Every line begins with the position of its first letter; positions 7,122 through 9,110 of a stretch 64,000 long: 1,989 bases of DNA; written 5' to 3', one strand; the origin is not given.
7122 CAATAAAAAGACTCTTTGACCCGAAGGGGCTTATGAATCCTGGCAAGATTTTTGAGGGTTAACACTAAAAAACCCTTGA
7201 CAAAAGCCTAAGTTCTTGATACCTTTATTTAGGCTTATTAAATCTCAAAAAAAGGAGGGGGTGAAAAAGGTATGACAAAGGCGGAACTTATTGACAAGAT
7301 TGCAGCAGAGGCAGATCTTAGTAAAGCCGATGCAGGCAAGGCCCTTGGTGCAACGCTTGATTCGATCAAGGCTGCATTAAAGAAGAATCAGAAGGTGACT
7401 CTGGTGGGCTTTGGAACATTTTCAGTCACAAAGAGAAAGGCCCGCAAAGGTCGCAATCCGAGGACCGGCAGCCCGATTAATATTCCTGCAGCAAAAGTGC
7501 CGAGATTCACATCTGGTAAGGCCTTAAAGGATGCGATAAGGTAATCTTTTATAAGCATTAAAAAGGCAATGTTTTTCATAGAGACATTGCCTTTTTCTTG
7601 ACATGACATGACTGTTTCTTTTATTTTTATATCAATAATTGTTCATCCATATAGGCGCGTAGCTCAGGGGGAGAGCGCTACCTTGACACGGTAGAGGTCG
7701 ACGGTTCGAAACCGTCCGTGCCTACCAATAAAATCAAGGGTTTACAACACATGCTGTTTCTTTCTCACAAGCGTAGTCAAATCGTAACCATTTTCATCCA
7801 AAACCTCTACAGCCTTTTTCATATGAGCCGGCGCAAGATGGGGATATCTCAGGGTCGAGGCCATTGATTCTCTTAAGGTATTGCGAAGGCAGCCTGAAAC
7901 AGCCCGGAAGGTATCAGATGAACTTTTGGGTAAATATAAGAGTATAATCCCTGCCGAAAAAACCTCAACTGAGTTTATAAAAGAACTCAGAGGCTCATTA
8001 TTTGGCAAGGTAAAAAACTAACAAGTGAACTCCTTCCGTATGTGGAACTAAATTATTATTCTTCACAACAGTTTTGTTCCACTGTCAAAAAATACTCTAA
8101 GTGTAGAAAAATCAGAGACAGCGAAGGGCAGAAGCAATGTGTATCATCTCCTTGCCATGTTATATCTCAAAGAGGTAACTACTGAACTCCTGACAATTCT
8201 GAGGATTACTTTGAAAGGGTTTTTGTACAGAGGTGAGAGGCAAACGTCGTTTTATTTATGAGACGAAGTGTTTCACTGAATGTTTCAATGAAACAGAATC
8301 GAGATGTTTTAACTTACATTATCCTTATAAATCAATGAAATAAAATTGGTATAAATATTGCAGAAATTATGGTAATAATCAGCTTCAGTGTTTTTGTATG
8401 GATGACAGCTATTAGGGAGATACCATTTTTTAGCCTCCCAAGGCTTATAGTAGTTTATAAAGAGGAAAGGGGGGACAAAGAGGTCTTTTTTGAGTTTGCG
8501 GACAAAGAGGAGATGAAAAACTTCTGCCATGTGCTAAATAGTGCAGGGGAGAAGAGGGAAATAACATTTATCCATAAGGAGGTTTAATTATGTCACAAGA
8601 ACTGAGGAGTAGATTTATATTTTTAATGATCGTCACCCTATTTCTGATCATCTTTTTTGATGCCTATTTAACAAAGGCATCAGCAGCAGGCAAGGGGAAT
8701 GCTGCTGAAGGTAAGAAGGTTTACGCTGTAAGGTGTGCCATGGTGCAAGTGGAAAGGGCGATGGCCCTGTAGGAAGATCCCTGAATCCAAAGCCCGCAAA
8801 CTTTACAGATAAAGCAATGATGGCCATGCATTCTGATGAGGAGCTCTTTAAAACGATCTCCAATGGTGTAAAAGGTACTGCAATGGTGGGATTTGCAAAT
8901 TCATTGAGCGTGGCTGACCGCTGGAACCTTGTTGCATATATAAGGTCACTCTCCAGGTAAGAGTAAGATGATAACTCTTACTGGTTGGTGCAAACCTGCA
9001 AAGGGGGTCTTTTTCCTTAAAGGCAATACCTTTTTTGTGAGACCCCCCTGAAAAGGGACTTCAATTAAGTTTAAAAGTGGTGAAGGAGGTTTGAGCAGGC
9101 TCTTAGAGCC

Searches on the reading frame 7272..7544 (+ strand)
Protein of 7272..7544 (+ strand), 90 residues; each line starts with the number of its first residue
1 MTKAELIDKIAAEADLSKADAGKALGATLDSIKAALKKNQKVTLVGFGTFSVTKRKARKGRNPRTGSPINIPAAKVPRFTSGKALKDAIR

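Call 41: search_protein_families(library=pfam, proteins=[window:7272-7544:+], max_evalue=1)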
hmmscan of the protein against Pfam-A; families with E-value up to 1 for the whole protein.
window:7272-7544:+ (90 aa): 7 families
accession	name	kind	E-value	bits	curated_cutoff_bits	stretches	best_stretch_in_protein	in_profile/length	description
PF00216.26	Bac_DNA_binding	-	4.7e-35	120.2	22.4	1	1-89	1-89/90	Bacterial DNA-binding protein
PF18291.6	HU-HIG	-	8e-06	26.4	26.2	1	2-88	33-117/125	HU domain fused to wHTH, Ig, or Glycine-rich motif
PF18175.6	HU-CCDC81_bac_2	-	2.1e-05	24.8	35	1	6-55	3-52/70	CCDC81-like prokaryotic HU domain 2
PF18289.6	HU-CCDC81_euk_2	-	0.0072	16.8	26.1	1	9-57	9-59/75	CCDC81 eukaryotic HU domain 2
PF14908.11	HU-CCDC81_euk_1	-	0.014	15.9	26.1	1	15-58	18-61/89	CCDC81 eukaryotic HU domain 1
PF02416.21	TatA_B_E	-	0.025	14.2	21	1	20-42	24-46/53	mttA/Hcf106 family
PF08142.18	AARP2CN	-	0.2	11.8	23.8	1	35-54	47-66/73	AARP2CN (NUC121) domain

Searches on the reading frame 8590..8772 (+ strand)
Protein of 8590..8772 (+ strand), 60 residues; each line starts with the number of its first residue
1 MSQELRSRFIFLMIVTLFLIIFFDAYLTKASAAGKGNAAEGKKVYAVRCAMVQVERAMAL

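Call 3: search_protein_families(library=pfam, proteins=[window:8590-8772:+], max_evalue=0.1)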
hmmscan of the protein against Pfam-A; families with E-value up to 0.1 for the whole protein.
window:8590-8772:+ (60 aa): 0 families

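Call 4: search_protein_families(library=ncbifam, proteins=[window:8590-8772:+], max_evalue=0.1)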
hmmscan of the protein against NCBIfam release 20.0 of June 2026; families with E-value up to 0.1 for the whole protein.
window:8590-8772:+ (60 aa): 2 families
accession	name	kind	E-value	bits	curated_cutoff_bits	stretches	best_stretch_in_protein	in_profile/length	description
NF045930.1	Cytc6PetJCyano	equivalog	0.017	15.1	135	1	13-51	5-41/110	cytochrome c6 PetJ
NF041023.1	PP0621_fam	subfamily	0.097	13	45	0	8-50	2-46/71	PP0621 family protein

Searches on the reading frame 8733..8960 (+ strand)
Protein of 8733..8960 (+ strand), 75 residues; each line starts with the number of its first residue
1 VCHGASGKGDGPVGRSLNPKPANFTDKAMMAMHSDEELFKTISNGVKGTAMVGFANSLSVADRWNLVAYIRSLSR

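Call 3: search_protein_families(library=pfam, proteins=[window:8733-8960:+], max_evalue=0.1)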
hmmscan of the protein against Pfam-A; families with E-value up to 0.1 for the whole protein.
window:8733-8960:+ (75 aa): 2 families
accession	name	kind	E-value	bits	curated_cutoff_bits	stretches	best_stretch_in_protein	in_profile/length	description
PF00034.26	Cytochrom_C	-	5.3e-10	40.9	21.3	1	1-74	14-90/90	Cytochrome c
PF13442.11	Cytochrome_CBB3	-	6.5e-08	33.2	27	1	1-70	16-68/68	Cytochrome C oxidase, cbb3-type, subunit III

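Call 4: search_protein_families(library=ncbifam, proteins=[window:8733-8960:+], max_evalue=0.1)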
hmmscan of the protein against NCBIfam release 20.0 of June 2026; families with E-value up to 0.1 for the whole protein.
window:8733-8960:+ (75 aa): 4 families
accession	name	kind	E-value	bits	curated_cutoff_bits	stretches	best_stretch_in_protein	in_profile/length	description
NF033864.1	cytochrome579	equivalog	3.8e-12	46.3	280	1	2-73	65-139/179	cytochrome 579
NF011054.0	PRK14486.1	equivalog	1.7e-07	31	447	1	2-73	229-290/294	putative bifunctional cbb3-type cytochrome c oxidase subunit II/cytochrome c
TIGR00782.1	ccoP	equivalog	0.043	13.1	179.95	1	2-74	217-282/285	cytochrome-c oxidase, cbb3-type subunit III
TIGR03872.1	cytochrome_MoxG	equivalog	0.051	13.7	147.8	1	2-73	58-121/133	cytochrome c(L), periplasmic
